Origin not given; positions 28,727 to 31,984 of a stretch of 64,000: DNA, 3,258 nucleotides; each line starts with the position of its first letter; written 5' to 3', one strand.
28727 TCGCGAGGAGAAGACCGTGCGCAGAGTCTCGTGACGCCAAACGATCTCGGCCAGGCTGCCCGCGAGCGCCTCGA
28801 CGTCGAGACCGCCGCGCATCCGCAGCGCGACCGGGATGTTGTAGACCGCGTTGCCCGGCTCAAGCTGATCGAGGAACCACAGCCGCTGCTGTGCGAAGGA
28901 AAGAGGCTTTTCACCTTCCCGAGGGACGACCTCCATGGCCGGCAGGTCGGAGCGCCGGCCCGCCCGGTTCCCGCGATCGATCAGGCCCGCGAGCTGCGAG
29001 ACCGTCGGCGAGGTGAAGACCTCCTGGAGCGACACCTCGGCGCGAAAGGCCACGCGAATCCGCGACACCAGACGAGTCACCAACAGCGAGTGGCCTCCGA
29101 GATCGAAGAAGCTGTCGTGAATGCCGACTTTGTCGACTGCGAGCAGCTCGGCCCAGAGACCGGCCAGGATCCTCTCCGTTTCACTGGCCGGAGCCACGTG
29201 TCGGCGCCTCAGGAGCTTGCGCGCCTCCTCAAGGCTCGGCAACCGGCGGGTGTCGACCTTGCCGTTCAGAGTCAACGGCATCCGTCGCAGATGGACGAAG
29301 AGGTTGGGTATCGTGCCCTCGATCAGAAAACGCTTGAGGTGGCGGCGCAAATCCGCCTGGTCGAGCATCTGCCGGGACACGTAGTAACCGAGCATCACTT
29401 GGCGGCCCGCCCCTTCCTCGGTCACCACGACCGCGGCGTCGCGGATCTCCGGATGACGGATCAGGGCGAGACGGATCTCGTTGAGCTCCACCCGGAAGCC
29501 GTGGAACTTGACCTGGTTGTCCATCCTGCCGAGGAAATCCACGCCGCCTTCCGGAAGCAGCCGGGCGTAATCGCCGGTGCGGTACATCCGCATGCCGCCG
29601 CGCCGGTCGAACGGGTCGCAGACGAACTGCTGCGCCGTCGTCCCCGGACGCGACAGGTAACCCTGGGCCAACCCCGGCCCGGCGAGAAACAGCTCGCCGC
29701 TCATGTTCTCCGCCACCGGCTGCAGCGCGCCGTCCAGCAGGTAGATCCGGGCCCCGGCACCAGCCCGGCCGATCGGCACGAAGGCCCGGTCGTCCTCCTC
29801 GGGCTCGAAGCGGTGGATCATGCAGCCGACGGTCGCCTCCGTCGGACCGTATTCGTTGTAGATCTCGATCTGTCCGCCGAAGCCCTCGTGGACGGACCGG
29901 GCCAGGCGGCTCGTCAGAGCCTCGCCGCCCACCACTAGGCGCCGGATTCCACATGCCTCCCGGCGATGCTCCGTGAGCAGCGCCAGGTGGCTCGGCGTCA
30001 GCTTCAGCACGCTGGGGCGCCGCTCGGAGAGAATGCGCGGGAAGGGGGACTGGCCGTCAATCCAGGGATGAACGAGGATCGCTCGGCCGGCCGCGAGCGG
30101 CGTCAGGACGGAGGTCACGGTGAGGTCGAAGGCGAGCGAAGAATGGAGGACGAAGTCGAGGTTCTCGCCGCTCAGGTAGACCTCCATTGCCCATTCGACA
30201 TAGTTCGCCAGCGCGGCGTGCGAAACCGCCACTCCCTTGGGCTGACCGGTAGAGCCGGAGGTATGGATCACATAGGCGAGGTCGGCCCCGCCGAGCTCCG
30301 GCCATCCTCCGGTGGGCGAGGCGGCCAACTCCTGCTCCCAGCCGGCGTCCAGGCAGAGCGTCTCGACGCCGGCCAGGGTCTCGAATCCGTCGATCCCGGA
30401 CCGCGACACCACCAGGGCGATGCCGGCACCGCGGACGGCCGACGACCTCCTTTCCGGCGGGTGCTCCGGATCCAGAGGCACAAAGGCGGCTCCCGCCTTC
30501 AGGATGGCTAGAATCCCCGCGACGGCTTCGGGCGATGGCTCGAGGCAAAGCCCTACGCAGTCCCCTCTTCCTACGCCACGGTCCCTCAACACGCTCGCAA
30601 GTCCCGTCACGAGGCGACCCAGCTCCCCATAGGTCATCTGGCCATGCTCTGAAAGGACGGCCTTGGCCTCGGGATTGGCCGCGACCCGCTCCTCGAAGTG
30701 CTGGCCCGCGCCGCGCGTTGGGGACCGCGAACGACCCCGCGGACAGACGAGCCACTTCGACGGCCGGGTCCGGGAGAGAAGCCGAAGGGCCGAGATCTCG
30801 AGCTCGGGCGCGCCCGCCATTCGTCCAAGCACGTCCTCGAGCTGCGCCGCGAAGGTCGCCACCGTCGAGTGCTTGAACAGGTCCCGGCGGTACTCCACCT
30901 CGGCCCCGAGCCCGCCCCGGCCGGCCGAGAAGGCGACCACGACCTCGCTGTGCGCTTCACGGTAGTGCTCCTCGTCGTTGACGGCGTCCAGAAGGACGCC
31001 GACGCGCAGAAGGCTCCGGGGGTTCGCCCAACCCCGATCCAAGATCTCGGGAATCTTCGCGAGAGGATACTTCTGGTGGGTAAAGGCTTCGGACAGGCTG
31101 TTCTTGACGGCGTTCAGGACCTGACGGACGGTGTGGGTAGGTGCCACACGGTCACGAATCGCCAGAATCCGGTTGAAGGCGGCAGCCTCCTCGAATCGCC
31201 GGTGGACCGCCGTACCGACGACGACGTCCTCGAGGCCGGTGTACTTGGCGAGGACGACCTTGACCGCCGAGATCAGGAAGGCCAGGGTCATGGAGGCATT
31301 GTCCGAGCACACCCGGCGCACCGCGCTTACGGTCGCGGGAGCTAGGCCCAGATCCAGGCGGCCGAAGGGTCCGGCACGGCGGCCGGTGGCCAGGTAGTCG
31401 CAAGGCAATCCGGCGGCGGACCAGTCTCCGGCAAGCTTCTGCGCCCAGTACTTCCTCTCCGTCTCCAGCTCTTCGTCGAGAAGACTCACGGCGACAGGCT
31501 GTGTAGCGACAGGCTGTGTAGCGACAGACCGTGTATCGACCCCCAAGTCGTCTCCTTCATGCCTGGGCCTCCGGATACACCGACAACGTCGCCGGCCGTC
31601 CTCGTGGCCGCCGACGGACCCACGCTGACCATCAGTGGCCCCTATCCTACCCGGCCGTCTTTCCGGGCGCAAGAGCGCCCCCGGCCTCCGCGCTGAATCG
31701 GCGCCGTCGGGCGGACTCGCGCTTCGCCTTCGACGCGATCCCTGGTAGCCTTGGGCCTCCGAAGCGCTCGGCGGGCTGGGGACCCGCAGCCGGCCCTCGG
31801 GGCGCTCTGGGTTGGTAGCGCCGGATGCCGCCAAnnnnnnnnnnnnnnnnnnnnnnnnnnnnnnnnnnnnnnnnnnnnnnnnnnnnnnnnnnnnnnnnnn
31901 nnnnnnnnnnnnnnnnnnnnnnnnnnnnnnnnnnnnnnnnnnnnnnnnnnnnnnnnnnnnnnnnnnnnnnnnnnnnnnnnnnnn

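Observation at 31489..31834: Giant NRPS begins with only the C-terminal half of a C domain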

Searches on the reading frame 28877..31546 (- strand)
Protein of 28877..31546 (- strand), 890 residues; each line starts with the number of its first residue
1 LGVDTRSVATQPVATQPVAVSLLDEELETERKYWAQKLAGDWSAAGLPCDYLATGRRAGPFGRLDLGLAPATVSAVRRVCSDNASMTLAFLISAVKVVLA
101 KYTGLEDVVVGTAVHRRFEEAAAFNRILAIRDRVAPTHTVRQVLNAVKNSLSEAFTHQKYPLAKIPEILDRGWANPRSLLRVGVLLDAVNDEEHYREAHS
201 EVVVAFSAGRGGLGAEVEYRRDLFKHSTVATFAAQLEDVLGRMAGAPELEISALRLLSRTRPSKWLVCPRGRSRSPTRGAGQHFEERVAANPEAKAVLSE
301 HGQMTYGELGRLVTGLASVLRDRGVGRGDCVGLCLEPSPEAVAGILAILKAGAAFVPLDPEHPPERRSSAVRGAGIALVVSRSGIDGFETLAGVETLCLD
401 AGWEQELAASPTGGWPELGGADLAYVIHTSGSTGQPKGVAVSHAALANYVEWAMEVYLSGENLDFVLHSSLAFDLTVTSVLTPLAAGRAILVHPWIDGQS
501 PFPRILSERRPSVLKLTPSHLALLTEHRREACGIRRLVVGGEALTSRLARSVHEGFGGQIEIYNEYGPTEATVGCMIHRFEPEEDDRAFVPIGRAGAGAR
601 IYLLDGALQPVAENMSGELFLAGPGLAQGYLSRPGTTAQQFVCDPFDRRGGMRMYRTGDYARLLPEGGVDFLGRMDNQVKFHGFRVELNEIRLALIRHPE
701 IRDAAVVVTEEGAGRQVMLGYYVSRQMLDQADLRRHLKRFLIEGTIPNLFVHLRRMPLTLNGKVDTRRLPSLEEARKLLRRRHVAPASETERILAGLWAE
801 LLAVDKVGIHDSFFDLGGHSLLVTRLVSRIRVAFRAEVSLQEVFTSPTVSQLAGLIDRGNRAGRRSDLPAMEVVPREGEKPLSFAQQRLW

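Call 62: predict_structure(alignment_id=A4)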
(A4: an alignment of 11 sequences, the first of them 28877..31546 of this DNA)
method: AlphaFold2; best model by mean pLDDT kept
length: 890 residues; sequences in the alignment: 11
mean_pLDDT: 78.0   pTM: 0.73
mean pLDDT of the five models: 78.0, 76.5, 75.4, 73.9, 63.1
residues with pLDDT >= 90: 201; 70-90: 456; 50-70: 175; < 50: 58
segments of 3 or more residues with pLDDT < 50: 1-20, 712-714, 760-762, 864-890
pLDDT, mean of each block of 10 residues (from residue 1): 33 41 66 67 72 67 90 89 88 93 82 72 68 90 92 74 63 57 84 69 84 86 91 91 91 73 66 56 86 91 90 89 89 88 91 89 82 88 63 76 59 69 85 75 87 85 85 74 90 77 79 82 67 82 86 87 90 85 89 87 85 87 88 85 83 87 88 66 69 91 85 66 89 88 82 78 68 70 73 88 71 66 72 75 81 85 53 43 38
secondary structure, 60 per line:
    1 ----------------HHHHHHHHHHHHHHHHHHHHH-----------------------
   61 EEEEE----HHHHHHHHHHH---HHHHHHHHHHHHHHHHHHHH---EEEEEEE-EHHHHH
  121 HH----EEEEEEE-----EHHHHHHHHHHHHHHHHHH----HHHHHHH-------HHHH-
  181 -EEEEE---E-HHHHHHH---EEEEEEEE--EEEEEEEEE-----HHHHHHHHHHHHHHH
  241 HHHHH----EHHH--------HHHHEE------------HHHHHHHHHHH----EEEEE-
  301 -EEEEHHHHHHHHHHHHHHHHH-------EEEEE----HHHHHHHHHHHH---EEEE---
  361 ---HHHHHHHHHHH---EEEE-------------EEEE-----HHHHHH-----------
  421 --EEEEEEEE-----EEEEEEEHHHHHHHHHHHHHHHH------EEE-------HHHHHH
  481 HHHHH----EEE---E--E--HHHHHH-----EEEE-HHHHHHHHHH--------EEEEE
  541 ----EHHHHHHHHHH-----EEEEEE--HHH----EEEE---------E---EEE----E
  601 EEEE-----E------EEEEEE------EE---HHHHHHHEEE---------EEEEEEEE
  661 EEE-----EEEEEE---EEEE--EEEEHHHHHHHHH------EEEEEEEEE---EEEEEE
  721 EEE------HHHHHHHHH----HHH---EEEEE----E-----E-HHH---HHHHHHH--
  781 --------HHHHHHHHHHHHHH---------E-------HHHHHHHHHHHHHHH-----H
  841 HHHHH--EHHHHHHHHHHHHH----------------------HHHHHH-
elements in order (helices of 4 or more, strands of 3 or more residues): H17-37 E61-65 H70-80 H84-103 E107-113 H116-122 E127-133 H140-157 H162-168 H176-179 E182-186 H192-198 E202-209 E212-220 H226-245 H262-265 H280-290 E295-299 E302-305 H306-322 E330-334 H339-350 E354-357 H364-374 E378-381 E395-398 H404-409 E423-430 E436-442 H443-458 E465-467 H475-485 E490-492 H502-507 E513-516 H518-527 E536-540 H546-555 E561-566 E576-579 E593-595 E600-604 E617-622 H634-640 E641-643 E653-663 E669-674 E678-681 E684-687 H688-696 E703-711 E715-723 H730-738 E749-753 H772-778 H789-802 H820-834 H840-845 H849-861 H884-889

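Call 64: fold_search(model_id=the predicted structure, library=pdb)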
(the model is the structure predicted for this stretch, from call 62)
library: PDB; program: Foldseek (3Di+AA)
matches with E <= 10: 1767; with E <= 0.001: 735
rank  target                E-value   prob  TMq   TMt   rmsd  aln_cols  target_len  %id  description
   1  9meh                  3.5e-64  1.00  0.60  0.32  15.1       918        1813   27  Crystal structure of the dimodular LgrA after protein ligation (released 2025-03-05)
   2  5t3d                  4.8e-64  1.00  0.79  0.68   4.8       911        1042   25  Crystal structure of holo-EntF a nonribosomal peptide synthetase in the thioester-forming conformation (released 2016-09-21)
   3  6p1j_B                1.1e-62  1.00  0.61  0.57  11.4       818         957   28  The structure of condensation and adenylation domains of teixobactin-producing nonribosomal peptide synthetase Txo2 se (released 2019-05-29)
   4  6p1j_A                1.1e-62  1.00  0.61  0.57  11.4       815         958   29  The structure of condensation and adenylation domains of teixobactin-producing nonribosomal peptide synthetase Txo2 se (released 2019-05-29)
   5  9up2_A                2.4e-61  1.00  0.60  0.37  16.1       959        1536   28  PvdL-E2-C3-A3-PCP3 in complex with MLP (NRPS cross-module) (released 2026-04-01)
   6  5ja2_A                5.9e-61  1.00  0.74  0.55   6.3       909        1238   25  EntF, a Terminal Nonribosomal Peptide Synthetase Module Bound to the non-Native MbtH-Like Protein PA2412 (released 2016-09-14)
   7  5ja1_A                6.9e-61  1.00  0.75  0.56   5.9       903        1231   25  EntF, a Terminal Nonribosomal Peptide Synthetase Module Bound to the MbtH-Like Protein YbdZ (released 2016-09-14)
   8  2vsq                  1.8e-60  1.00  0.59  0.43  15.6       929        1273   25  Structure of surfactin A synthetase C (SrfA-C), a nonribosomal peptide synthetase termination module (released 2008-07-08)
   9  8jbr                  1.1e-59  1.00  0.60  0.53  15.1       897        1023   27  Structure of McyA2-CAPCP (released 2024-01-24)
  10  9bfd_B                1.7e-59  1.00  0.60  0.52  15.4       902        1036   27  Tyrocidine synthetase modules 1 and 2 crosslinked in the condensation state, complex A (released 2024-10-09)
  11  6mfz_A                1.8e-59  1.00  0.61  0.32  15.7       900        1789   27  Crystal structure of dimodular LgrA in a condensation state (released 2019-11-20)
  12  4zxh                  2.1e-58  1.00  0.61  0.42  14.8       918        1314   26  Crystal Structure of holo-AB3403 a four domain nonribosomal peptide synthetase from Acinetobacter Baumanii (released 2015-12-30)
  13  8hlk                  2.6e-58  1.00  0.61  0.59  10.9       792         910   27  Structure of McyB-C1A1 complexed with L-Leu and AMP (released 2023-12-13)
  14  9be3_A                7.6e-58  1.00  0.60  0.32  16.8       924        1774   25  The pre-condensation state of the dimodular NRPS protein LgrA (released 2024-11-20)
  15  9be4_A                8.9e-58  1.00  0.59  0.32  16.6       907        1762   25  The post-condensation state of the dimodular NRPS protein LgrA (released 2024-11-20)
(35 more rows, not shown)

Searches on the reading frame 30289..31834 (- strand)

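Call 7: search_protein_families(library=pfam, proteins=[window:30289-31834:-], max_evalue=0.01)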
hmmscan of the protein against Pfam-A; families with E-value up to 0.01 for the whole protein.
window:30289-31834:- (515 aa): 2 families
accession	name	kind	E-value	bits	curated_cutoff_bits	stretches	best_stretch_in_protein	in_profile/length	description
PF00501.34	AMP-binding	-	2.8e-24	86.1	29.9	1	380-477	1-99/384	AMP-binding enzyme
PF00668.25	Condensation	-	4e-22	79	30.6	1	120-356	188-450/456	Condensation domain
